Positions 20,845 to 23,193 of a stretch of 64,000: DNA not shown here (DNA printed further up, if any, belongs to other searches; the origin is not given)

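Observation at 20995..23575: Atypical protein-kinase-like (probable pseudokinase) protein with a C-terminal membrane anchor, plus a co-transcribed 4-TM partner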

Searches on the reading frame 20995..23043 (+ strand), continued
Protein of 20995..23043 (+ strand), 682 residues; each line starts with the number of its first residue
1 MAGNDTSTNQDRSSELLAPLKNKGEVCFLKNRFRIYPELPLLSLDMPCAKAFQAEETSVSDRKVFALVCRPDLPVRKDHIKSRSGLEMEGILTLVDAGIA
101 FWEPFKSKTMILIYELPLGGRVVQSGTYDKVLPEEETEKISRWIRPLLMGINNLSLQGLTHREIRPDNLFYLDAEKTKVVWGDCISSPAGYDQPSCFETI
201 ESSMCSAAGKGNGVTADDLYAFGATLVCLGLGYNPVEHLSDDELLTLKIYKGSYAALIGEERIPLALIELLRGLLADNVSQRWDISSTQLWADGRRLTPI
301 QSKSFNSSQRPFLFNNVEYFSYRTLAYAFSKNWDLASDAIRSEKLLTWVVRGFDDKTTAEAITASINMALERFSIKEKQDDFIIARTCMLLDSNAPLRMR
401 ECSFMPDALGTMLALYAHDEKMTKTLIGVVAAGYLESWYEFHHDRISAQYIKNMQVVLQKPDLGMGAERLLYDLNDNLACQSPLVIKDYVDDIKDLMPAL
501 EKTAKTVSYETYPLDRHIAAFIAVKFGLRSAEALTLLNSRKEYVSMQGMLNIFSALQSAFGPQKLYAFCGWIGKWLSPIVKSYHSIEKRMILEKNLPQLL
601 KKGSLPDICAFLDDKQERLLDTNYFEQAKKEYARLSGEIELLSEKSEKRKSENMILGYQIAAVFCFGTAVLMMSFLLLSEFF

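Call 26: predict_structure(alignment_id=A2)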
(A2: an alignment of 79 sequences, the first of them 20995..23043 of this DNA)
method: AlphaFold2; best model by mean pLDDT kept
length: 682 residues; sequences in the alignment: 79
mean_pLDDT: 90.2   pTM: 0.83
mean pLDDT of the five models: 90.2, 89.6, 88.6, 88.4, 88.1
residues with pLDDT >= 90: 539; 70-90: 108; 50-70: 19; < 50: 16
segments of 3 or more residues with pLDDT < 50: 1-16
pLDDT, mean of each block of 10 residues (from residue 1): 35 46 76 93 93 91 94 92 94 96 92 96 82 90 96 96 96 94 96 95 95 96 96 92 94 91 88 92 94 82 72 94 95 94 94 93 95 93 95 93 94 93 94 93 93 94 93 91 94 94 92 94 90 93 94 93 91 93 91 93 93 88 91 89 70 83 91 91 85
secondary structure, 60 per line:
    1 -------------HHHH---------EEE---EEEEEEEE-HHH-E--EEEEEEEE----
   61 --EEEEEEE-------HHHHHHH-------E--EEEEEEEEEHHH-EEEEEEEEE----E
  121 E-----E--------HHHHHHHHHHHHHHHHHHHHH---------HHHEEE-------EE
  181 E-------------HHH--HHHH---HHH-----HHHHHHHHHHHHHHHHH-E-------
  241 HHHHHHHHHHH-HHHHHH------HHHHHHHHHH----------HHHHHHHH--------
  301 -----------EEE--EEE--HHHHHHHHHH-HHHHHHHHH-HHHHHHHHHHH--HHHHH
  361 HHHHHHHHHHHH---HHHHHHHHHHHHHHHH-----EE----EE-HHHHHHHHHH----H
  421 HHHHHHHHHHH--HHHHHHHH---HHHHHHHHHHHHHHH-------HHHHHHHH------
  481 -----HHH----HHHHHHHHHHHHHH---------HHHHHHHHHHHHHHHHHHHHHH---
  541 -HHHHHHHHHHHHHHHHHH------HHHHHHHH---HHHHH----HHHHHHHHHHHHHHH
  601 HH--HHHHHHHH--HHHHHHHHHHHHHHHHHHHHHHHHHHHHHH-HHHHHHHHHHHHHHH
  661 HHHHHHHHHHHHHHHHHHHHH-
elements in order: H14-17 E27-29 E33-40 E49-56 E63-69 H77-83 E94-102 E107-115 H136-156 E169-171 E179-181 H200-203 H215-231 H241-251 H253-258 H265-274 H285-292 E312-314 E317-319 H322-331 H333-341 H343-353 H356-372 H376-391 H406-415 H420-431 H434-441 H445-459 H467-474 H493-506 H516-537 H542-559 H566-573 H577-581 H586-602 H605-612 H615-644 H646-681

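Call 29: find_related_loci(query=A2, collection=genome_contigs, flank=6000)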
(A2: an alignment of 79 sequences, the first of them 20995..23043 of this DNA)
Query A2 (682 aa) in genome_contigs; peptide patterns used: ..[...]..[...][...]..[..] (x = any residue, [..] = any of these).
353 stretches matched a pattern; 345 encode a relative of the query (tblastn E <= 1e-3); the best 80 are kept; 80 distinct loci.
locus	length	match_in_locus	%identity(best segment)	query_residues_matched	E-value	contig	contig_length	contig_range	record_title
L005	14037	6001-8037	73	4-682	0e+0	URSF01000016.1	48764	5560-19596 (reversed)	uncultured Rhodospirillaceae bacterium isolate UMGS1296 genome assembly, contig: NODE_361_length_48764_cov_9.275555, who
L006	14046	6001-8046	72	1-682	0e+0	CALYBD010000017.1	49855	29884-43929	MAG: uncultured Alphaproteobacteria bacterium isolate BRZ_CT__bin99 genome assembly, contig: BRZ_CT__NODE_1052_length_49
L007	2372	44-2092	72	1-682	0e+0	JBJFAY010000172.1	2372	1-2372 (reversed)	MAG: Alphaproteobacteria bacterium isolate PUUB15_bin.049 NODE_67524_length_2372_cov_5.066465, whole genome shotgun sequ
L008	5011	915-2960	72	1-682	0e+0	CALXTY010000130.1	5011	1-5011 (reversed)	MAG: uncultured Alphaproteobacteria bacterium isolate BRZ_DM__bin96 genome assembly, contig: BRZ_DM__NODE_22607_length_5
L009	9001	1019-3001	71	22-682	0e+0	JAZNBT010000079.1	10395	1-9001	MAG: Alphaproteobacteria bacterium isolate T1900044741_TS20190207.MAGScoT_cleanbin_000004 SGB_2063_k141_1358983, whole g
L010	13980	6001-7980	69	23-682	0e+0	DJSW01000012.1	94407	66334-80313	MAG TPA_asm: Alphaproteobacteria bacterium UBA6324 UBA6324_contig_171, whole genome shotgun sequence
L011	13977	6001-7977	68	23-682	0e+0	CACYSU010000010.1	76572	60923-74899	MAG: uncultured Rhodospirillales bacterium isolate RUG12246 genome assembly, contig: RUG12246_asm_10, whole genome shotg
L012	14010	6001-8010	68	13-682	0e+0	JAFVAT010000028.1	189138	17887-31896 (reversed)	MAG: Alphaproteobacteria bacterium isolate RGIG5000 Roe_deer_Rumen-5__c3932, whole genome shotgun sequence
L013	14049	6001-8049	65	1-682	0e+0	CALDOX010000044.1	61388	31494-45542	MAG TPA_asm: uncultured Alphaproteobacteria bacterium isolate SRR6425755_bin.60_CONCOCT_v1.1_MAG genome assembly, contig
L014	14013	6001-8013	65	1-670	0e+0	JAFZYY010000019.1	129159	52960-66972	MAG: Alphaproteobacteria bacterium isolate RGIG8225 Water_buffalos_Rumen-5__c1039609, whole genome shotgun sequence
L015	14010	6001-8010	68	4-673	0e+0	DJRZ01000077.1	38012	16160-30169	MAG TPA_asm: Alphaproteobacteria bacterium UBA6347 UBA6347_contig_1780, whole genome shotgun sequence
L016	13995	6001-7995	59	20-682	0e+0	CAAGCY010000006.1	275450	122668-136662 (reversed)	MAG TPA_asm: Alphaproteobacteria bacterium, isolate HGM16787, WGS project CAAGCY010000000 data, contig: SRS476139_58_k11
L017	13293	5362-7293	59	26-669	0e+0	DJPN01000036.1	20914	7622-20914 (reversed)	MAG TPA_asm: Alphaproteobacteria bacterium UBA6411 UBA6411_contig_4169, whole genome shotgun sequence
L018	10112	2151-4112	58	29-682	0e+0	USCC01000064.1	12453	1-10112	uncultured Rhodospirillaceae bacterium isolate UMGS1574 genome assembly, contig: NODE_2590_length_12453_cov_4.907969, wh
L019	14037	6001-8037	72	4-682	0e+0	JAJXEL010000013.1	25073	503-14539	MAG: Alphaproteobacteria bacterium isolate C13_60.fa NODE_632_length_25073_cov_5.531897, whole genome shotgun sequence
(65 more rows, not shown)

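Call 49: search_protein_families(library=padloc, proteins=[window:20995-23043:+], max_evalue=1)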
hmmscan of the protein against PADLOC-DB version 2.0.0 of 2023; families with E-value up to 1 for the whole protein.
window:20995-23043:+ (682 aa): 9 families
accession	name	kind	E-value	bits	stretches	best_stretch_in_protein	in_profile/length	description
PDLC04138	mad6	-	1.5e-05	22.1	2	215-285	235-303/659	mads_6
PDLC04062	PD-T4-6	-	5.4e-05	20.4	1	112-309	114-302/450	-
PDLC03920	MkoA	-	0.00024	17.5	1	133-324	118-298/1112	-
PDLC04044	PD-T4-6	-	0.00075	16.7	1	138-247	138-249/372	-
PDLC04054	PD-T4-6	-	0.0049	14.3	1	139-283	112-260/347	-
PDLC04045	PD-T4-6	-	0.0078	13.2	1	138-241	139-251/350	-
PDLC02512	PglW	-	0.0083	12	1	138-173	612-647/1403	PglW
PDLC04042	PD-T4-6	-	0.0097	13.6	1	139-284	110-260/292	-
PDLC04053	PD-T4-6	-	0.03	11.8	1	139-284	111-259/311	-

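Call 51: find_encoding_contigs(protein=P0001, flank=3000, max_places=3)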
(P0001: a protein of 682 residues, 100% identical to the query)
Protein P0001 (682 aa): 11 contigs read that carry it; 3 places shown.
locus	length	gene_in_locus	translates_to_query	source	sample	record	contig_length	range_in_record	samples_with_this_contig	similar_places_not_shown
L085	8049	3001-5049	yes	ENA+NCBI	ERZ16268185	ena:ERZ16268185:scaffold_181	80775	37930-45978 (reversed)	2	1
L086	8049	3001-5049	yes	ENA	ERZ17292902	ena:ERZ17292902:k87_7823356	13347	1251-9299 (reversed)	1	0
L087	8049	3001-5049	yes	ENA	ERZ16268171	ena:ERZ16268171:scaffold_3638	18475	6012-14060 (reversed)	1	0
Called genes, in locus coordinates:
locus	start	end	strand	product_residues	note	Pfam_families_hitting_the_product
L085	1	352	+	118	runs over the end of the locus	-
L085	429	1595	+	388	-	PF13393:tRNA-synt_His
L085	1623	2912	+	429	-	PF00709:Adenylsucc_synt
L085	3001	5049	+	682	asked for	-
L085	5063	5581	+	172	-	-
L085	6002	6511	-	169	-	-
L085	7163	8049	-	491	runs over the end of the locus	PF02386:TrkH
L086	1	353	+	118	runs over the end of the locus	-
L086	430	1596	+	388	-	PF13393:tRNA-synt_His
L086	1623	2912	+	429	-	PF00709:Adenylsucc_synt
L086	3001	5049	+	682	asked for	-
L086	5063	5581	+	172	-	-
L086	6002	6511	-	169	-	-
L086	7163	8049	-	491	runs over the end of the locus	PF02386:TrkH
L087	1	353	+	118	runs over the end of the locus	-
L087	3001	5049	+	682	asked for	-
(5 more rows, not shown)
